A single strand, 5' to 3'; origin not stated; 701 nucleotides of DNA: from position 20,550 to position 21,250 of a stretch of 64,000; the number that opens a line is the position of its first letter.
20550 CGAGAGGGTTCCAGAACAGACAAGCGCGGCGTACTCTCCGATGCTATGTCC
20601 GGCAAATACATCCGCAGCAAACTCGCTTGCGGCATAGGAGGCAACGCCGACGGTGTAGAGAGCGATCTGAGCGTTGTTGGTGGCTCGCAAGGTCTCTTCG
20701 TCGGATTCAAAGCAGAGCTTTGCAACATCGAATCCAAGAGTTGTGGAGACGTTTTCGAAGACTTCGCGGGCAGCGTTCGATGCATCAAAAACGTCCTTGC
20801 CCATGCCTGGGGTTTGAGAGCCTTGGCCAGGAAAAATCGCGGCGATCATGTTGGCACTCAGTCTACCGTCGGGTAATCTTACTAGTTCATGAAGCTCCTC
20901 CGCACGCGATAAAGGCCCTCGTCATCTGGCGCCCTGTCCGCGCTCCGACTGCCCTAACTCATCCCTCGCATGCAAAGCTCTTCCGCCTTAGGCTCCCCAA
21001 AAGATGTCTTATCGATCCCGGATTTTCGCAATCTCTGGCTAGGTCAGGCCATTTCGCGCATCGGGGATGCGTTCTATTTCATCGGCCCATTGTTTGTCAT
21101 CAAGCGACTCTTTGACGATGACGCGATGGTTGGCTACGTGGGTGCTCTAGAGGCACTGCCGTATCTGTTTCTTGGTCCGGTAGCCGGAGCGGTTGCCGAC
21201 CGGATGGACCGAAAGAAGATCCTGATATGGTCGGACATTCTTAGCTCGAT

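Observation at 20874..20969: Candidate ribosome-stalling attenuator: MKLLRTR leader peptide plus rut-like spacer upstream of a MefA-like exporter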

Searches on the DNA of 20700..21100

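Call 14: search_rna_families(source=window, start=20700, end=21100, threshold=evalue, max_evalue=10)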
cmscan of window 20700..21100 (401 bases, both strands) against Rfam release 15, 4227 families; matches with E-value up to 10: 1.
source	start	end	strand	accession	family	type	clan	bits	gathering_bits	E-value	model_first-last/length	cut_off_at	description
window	20992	21049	-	RF02996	int-alpA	Gene; sRNA;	-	14.5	35.8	2.1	1-71/71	no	int-alpA RNA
